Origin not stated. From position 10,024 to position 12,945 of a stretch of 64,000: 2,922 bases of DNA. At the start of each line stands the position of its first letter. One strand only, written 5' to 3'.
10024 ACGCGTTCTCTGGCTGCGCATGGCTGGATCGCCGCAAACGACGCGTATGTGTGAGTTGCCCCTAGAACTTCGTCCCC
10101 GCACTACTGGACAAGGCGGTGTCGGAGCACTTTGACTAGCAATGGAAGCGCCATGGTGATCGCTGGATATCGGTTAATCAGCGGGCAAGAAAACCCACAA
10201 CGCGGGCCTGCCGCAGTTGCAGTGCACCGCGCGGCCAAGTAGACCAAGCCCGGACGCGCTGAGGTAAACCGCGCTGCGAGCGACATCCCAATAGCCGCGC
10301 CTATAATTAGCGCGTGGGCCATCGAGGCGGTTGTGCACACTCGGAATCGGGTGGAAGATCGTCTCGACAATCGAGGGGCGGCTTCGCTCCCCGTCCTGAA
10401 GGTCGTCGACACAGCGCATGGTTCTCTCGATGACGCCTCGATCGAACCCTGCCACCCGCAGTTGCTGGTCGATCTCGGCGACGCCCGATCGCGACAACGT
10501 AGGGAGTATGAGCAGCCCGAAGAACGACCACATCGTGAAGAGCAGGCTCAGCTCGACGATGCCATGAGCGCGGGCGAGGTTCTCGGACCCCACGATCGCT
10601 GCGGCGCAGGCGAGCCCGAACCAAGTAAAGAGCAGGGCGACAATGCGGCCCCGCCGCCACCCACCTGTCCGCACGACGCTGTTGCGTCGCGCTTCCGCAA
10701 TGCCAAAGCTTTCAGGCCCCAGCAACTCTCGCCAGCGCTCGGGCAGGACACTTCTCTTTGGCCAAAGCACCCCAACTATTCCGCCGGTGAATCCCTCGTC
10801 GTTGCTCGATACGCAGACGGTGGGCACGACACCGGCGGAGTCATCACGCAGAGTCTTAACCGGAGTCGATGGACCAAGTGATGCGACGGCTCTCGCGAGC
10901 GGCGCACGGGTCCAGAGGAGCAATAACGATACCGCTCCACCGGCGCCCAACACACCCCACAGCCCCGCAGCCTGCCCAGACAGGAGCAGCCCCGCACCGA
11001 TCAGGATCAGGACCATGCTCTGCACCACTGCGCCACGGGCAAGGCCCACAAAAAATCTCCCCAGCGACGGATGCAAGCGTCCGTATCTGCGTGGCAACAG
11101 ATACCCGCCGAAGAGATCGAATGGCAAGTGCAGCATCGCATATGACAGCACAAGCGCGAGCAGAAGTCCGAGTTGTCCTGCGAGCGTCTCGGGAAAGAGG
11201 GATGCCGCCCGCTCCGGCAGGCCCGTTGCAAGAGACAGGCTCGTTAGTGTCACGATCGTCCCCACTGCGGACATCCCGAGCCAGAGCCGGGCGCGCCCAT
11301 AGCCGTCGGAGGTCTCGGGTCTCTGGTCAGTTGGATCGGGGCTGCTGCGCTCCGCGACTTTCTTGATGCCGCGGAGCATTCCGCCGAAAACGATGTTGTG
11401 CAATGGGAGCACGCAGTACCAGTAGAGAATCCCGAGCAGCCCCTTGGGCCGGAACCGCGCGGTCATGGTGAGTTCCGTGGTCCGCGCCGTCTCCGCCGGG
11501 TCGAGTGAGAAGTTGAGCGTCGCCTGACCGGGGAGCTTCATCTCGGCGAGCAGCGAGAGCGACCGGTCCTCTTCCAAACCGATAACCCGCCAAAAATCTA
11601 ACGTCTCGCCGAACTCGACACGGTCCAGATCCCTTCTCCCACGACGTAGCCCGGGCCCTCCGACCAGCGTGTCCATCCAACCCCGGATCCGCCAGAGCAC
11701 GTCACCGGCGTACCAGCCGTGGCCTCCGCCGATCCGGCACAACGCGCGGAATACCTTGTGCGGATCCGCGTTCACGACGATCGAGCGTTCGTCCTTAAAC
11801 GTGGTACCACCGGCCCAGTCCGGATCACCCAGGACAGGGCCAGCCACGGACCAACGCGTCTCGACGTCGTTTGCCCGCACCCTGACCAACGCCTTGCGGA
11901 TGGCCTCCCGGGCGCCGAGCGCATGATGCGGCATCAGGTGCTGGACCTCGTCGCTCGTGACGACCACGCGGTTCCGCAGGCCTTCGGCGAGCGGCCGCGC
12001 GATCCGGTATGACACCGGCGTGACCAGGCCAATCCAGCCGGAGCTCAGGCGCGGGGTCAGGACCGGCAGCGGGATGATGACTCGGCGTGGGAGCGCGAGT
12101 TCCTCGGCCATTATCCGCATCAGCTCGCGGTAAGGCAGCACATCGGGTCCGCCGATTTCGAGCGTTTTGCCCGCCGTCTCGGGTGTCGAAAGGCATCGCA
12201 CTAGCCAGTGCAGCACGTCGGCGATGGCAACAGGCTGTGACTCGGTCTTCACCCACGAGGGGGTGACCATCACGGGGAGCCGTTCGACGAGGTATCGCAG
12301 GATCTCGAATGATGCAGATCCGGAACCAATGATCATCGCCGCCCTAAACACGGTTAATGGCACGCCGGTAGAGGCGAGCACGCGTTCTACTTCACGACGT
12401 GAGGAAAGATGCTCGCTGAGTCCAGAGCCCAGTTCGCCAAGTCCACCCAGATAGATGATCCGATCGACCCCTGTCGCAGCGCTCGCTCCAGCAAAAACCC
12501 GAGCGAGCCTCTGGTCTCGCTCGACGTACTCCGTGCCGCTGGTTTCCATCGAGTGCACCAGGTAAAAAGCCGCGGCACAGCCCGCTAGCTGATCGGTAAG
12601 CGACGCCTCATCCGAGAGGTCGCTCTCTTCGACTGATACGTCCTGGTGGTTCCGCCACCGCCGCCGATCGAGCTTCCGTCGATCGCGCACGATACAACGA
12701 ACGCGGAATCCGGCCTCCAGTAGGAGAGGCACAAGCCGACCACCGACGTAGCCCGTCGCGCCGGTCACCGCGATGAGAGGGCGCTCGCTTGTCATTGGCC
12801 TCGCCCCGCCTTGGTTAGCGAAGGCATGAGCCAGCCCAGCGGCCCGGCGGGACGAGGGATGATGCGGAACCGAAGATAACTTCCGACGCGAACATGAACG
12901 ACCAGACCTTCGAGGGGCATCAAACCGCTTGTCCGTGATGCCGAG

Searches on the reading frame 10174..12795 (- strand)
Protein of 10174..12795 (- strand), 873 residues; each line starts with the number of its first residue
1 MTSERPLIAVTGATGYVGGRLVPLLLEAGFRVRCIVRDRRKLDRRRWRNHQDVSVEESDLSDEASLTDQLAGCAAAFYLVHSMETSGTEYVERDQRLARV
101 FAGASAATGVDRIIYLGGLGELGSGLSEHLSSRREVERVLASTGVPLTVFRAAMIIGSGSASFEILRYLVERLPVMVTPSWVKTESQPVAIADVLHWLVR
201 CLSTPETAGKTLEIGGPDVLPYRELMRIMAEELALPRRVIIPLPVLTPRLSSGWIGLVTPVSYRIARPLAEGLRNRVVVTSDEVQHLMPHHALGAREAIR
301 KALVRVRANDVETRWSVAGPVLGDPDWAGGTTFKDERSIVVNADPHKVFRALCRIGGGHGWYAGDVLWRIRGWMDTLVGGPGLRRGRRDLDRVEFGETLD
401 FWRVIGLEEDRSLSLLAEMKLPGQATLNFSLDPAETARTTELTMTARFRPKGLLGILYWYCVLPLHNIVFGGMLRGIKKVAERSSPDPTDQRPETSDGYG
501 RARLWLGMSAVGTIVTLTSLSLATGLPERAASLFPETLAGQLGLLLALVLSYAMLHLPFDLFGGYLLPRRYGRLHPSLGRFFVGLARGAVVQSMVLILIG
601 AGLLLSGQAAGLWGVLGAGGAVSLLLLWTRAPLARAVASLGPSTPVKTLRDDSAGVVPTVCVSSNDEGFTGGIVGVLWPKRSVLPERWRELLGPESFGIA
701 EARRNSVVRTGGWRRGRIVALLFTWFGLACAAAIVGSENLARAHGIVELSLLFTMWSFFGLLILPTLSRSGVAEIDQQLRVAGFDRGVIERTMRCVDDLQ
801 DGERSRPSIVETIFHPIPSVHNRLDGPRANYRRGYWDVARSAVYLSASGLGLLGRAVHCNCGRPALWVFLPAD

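Call 11: search_protein_families(library=pfam, proteins=[window:10174-12795:-], max_evalue=0.001)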
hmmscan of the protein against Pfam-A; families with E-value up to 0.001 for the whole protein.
window:10174-12795:- (873 aa): 6 families
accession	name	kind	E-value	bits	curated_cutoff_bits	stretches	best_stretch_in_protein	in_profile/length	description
PF11066.14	DUF2867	-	1.5e-34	119.8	27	1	327-473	1-142/142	Protein of unknown function (DUF2867)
PF05368.20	NmrA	-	7.7e-14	52.4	27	1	7-154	4-152/298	NmrA-like family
PF13460.12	NAD_binding_10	-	1.2e-12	48.5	27.2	1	12-154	1-145/184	NAD(P)H-binding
PF01370.27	Epimerase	-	7.2e-09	35.8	20.9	1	8-123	1-120/240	NAD dependent epimerase/dehydratase family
PF16491.10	Peptidase_M48_N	-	1.6e-05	25.3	27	1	494-624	25-160/179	CAAX prenyl protease N-terminal, five membrane helices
PF16363.11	GDP_Man_Dehyd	-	5.2e-05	23.3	27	1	10-71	2-72/332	GDP-mannose 4,6 dehydratase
